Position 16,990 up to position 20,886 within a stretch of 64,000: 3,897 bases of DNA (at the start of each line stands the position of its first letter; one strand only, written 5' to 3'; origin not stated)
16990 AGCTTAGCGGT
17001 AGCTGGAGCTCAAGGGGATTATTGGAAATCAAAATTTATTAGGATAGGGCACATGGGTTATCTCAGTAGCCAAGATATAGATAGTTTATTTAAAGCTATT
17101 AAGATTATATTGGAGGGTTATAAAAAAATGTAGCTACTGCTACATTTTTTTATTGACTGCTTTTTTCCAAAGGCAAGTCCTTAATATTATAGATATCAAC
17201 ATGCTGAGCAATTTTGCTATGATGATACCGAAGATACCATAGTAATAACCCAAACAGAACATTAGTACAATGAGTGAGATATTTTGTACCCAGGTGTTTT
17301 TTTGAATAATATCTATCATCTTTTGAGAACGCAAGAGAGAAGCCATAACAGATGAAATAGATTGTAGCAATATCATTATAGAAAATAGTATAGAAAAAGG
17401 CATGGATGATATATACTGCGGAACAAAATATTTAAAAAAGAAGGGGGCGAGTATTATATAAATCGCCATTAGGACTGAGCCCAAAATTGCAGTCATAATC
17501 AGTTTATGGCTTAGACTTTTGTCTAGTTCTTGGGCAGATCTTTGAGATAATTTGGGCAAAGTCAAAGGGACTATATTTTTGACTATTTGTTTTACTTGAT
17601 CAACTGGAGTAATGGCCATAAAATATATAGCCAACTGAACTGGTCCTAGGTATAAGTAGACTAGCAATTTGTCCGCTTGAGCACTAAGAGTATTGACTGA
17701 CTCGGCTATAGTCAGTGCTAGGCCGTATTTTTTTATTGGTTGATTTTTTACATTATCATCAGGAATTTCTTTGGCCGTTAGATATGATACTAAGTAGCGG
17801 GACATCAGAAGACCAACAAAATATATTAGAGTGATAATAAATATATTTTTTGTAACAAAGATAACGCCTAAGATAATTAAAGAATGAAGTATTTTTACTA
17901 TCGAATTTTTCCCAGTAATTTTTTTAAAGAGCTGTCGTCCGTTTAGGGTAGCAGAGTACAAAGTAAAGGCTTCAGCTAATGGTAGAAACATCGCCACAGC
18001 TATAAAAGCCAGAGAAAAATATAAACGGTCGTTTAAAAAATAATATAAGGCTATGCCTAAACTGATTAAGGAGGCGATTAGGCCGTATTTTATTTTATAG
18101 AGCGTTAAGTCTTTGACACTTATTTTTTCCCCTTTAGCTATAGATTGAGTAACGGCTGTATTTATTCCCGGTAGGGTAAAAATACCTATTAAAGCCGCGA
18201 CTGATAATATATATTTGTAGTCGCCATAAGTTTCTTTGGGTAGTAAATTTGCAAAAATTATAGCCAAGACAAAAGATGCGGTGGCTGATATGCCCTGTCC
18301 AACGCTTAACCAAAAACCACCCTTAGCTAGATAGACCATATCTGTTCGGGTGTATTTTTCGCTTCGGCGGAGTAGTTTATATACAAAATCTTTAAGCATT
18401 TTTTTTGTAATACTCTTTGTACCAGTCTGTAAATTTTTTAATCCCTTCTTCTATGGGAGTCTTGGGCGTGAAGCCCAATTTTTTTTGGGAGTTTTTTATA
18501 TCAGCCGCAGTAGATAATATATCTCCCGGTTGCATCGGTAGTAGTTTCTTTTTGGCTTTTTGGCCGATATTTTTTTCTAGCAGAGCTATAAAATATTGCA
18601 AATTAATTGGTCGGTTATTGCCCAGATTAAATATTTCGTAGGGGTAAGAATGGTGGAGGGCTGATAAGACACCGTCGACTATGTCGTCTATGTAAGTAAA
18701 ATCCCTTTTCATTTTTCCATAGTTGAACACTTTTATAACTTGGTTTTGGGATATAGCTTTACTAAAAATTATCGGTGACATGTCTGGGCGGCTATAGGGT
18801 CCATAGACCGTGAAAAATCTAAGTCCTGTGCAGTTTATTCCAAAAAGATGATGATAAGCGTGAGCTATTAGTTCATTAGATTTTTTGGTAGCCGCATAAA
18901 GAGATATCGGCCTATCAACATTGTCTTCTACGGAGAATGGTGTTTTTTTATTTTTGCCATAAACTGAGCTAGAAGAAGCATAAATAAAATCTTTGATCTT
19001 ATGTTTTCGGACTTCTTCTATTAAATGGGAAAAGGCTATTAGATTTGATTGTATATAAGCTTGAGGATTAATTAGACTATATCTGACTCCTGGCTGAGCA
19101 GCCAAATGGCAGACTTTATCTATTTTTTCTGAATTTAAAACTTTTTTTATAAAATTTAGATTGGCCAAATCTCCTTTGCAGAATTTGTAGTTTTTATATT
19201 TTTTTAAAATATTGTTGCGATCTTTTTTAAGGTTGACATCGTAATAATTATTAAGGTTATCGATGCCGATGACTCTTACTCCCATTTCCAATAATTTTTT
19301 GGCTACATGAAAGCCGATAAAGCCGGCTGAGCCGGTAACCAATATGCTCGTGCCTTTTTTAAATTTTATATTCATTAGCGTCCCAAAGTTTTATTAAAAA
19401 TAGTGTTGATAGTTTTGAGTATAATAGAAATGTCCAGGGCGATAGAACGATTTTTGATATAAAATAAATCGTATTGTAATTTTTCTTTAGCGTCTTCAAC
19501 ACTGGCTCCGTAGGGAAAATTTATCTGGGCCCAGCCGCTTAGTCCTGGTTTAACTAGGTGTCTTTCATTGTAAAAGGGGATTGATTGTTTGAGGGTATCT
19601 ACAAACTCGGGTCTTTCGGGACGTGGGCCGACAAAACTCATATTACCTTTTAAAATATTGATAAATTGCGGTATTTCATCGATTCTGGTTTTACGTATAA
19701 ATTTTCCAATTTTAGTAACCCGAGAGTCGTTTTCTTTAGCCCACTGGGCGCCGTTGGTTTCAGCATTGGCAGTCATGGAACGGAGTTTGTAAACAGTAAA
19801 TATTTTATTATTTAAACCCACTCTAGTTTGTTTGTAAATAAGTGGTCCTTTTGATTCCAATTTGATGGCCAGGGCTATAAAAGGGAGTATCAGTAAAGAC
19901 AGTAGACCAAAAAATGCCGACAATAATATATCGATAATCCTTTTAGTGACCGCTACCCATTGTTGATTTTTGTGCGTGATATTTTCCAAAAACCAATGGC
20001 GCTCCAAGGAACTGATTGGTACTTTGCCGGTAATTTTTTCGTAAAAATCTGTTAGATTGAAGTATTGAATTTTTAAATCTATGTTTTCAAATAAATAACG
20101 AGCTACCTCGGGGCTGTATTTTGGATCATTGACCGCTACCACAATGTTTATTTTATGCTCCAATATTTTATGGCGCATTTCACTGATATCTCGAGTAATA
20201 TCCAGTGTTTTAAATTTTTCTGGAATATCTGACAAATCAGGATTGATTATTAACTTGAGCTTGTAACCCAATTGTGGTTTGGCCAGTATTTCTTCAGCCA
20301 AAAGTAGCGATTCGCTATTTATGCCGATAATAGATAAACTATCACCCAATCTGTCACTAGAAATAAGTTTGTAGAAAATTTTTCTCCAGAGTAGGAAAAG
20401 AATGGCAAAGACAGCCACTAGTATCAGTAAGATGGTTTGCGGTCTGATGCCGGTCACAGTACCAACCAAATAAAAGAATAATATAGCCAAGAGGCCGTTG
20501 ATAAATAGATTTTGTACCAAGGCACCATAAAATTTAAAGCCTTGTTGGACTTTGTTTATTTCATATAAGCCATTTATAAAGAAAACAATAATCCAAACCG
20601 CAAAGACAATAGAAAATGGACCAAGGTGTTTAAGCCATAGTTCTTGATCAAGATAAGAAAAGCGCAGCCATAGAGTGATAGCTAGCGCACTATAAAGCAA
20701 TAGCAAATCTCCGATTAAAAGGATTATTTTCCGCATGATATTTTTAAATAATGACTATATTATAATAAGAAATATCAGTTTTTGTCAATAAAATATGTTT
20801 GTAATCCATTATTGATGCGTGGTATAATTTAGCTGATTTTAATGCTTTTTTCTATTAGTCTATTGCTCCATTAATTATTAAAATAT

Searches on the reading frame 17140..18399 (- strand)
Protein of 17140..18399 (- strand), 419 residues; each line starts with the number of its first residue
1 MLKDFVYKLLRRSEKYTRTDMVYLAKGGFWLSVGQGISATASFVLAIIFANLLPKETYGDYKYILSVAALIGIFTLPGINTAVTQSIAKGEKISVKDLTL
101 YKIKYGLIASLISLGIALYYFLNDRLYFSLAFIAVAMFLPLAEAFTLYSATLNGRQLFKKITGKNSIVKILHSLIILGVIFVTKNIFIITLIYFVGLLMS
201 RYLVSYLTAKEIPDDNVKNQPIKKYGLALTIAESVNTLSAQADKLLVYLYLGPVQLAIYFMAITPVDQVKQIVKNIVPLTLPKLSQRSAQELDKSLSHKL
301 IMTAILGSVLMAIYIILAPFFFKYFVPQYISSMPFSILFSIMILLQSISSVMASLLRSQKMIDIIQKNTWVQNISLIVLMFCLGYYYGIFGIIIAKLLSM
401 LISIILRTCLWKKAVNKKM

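Call 7: search_protein_families(library=pfam, proteins=[window:17140-18399:-], max_evalue=0.001)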
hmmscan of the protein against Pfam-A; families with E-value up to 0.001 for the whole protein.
window:17140-18399:- (419 aa): 2 families
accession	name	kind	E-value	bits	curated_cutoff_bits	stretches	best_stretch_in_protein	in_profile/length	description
PF01943.22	Polysacc_synt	-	1.8e-24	87.1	28.2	1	24-278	1-263/274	Polysaccharide biosynthesis protein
PF13440.11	Polysacc_synt_3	-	3e-09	37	23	1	48-321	1-279/293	Polysaccharide biosynthesis protein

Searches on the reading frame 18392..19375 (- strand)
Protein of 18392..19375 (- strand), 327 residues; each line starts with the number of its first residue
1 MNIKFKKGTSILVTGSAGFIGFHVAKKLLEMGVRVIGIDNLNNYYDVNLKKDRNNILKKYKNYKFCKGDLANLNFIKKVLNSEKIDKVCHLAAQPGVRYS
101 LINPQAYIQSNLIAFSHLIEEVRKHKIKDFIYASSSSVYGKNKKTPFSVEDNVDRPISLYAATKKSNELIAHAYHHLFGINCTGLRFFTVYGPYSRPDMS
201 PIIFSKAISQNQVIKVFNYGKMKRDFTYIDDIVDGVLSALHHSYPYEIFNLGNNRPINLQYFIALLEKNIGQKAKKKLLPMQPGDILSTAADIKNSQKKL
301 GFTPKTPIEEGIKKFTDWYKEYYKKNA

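Call 7: search_protein_families(library=pfam, proteins=[window:18392-19375:-], max_evalue=0.001)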
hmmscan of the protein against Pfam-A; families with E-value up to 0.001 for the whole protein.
window:18392-19375:- (327 aa): 7 families
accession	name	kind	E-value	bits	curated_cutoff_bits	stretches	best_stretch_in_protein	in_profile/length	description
PF01370.27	Epimerase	-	3.5e-55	187.5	20.9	1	11-252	1-240/240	NAD dependent epimerase/dehydratase family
PF16363.11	GDP_Man_Dehyd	-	5.8e-55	187.5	27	1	12-314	1-331/332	GDP-mannose 4,6 dehydratase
PF01073.25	3Beta_HSD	-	8.9e-17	61.5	22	1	12-240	1-229/280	3-beta hydroxysteroid dehydrogenase/isomerase family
PF02719.21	Polysacc_synt_2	-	4e-16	59.5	20.2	1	11-274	1-251/293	Polysaccharide biosynthesis protein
PF04321.23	RmlD_sub_bind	-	1.5e-13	50.9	27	1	10-271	2-232/287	RmlD substrate binding domain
PF07993.18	NAD_binding_4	-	0.00011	21.9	20.1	0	13-174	1-191/258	Male sterility protein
PF00106.31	adh_short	-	0.00043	20.2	26.6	1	11-82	3-70/195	short chain dehydrogenase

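Call 50: search_protein_families(library=ncbifam, proteins=[window:18392-19372:-], max_evalue=0.01)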
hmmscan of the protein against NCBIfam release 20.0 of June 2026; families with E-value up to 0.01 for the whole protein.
window:18392-19372:- (326 aa): 45 families (the best 25 are shown)
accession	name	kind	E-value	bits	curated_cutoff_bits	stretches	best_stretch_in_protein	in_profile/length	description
TIGR01179.1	galE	equivalog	2.6e-48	164.6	262.3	1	10-321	2-328/332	UDP-glucose 4-epimerase GalE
TIGR01181.1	dTDP_gluc_dehyt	equivalog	1.8e-45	155.4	365.1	1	10-320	2-313/321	dTDP-glucose 4,6-dehydratase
TIGR04180.1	EDH_00030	hypoth_equivalog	1.9e-37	128.9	475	1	10-273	1-260/297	NAD-dependent 4,6-dehydratase LegB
TIGR02197.1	heptose_epim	equivalog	8.8e-37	126.9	274.6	1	10-320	1-315/316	ADP-glyceromanno-heptose 6-epimerase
NF011728.1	PRK15181.1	equivalog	2.9e-36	125.2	760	1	10-320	18-339/348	Vi polysaccharide biosynthesis UDP-N-acetylglucosaminuronic acid C-4 epimerase TviC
NF007956.0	PRK10675.1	subfamily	1.2e-27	97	394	1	9-317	2-328/338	UDP-glucose 4-epimerase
NF007490.0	PRK10084.1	subfamily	1.8e-24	86.4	649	1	10-320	3-336/361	dTDP-glucose 4,6-dehydratase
NF007582.0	PRK10217.1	equivalog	2.9e-23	82.5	698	1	9-319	3-332/355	dTDP-glucose 4,6-dehydratase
TIGR02622.1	CDP_4_6_dhtase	equivalog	4.3e-22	78.7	278.45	1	6-177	3-172/352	CDP-glucose 4,6-dehydratase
NF042422.1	oxyalk_red_OleD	equivalog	1.7e-16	60.5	580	1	9-244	2-220/329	2-alkyl-3-oxoalkanoate reductase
NF047922.1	GDPFucSynFcl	equivalog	2.8e-16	59.8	500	1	67-321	37-304/308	GDP-L-fucose synthase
NF008872.0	PRK11908.1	equivalog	9e-16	57.8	294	1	9-321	3-338/349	bifunctional UDP-4-keto-pentose/UDP-xylose synthase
NF043036.1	ErythonDh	equivalog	2.8e-15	56.3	325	1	9-205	2-195/321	D-erythronate dehydrogenase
TIGR03466.1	HpnA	hypoth_equivalog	1.4e-14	53.7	367.65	1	10-308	3-283/327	hopanoid-associated sugar epimerase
NF008360.0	PRK11150.1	equivalog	3e-14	52.9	452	1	10-258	2-243/310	ADP-glyceromanno-heptose 6-epimerase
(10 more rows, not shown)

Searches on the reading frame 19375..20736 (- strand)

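Call 7: search_protein_families(library=pfam, proteins=[window:19375-20736:-], max_evalue=0.001)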
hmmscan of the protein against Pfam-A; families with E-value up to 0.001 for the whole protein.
window:19375-20736:- (453 aa): 2 families
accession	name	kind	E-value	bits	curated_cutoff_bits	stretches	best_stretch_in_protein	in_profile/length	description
PF02397.22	Bac_transf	-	7.2e-67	224.8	27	1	265-447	1-178/179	Bacterial sugar transferase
PF13727.12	CoA_binding_3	-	8.2e-05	23.1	25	1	54-199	2-145/175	CoA-binding domain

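Call 50: search_protein_families(library=ncbifam, proteins=[window:19375-20733:-], max_evalue=0.01)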
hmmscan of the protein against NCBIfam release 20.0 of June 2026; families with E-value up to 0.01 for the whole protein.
window:19375-20733:- (452 aa): 10 families
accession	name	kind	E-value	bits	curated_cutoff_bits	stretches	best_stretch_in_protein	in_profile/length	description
TIGR03025.1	EPS_sugtrans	subfamily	6.6e-112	375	295.55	1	8-448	2-441/445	exopolysaccharide biosynthesis polyprenyl glycosylphosphotransferase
TIGR03013.1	EpsB_2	subfamily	1e-106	357.7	393.35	1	9-446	3-437/443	TIGR03013 family XrtA/PEP-CTERM system glycosyltransferase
TIGR03023.1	WcaJ_sugtrans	equivalog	1.4e-94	318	410.75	1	9-447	3-448/453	undecaprenyl-phosphate glucose phosphotransferase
TIGR03022.1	WbaP_sugtrans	subfamily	3e-60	204.8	403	1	5-448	1-452/456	undecaprenyl-phosphate galactose phosphotransferase WbaP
NF007518.0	PRK10124.1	equivalog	2.9e-51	174.6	684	1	52-445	61-457/464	undecaprenyl-phosphate glucose phosphotransferase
NF050817.1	PolSacchBiosHfsE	equivalog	1.8e-46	158.9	750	1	50-445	61-459/467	polysaccharide biosynthesis protein HfsE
NF041877.1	EPS_EpsZ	equivalog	7.7e-39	133.6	800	1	6-445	12-452/459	exopolysaccharide biosynthesis polyisoprenyl-phosphate hexose-1-phosphate transferase EpsZ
NF052601.1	undeca_RfbP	equivalog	1.2e-37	129.5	330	1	254-445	35-235/244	undecaprenyl-phosphate galactose phosphotransferase family protein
NF011751.0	PRK15204.1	equivalog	8.9e-28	97.1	907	1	262-447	278-471/476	undecaprenyl-phosphate galactose phosphotransferase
NF045514.1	glycotran_HepC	equivalog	2.8e-20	72.6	140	1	251-372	104-211/220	heterocyst development glycosyltransferase HepC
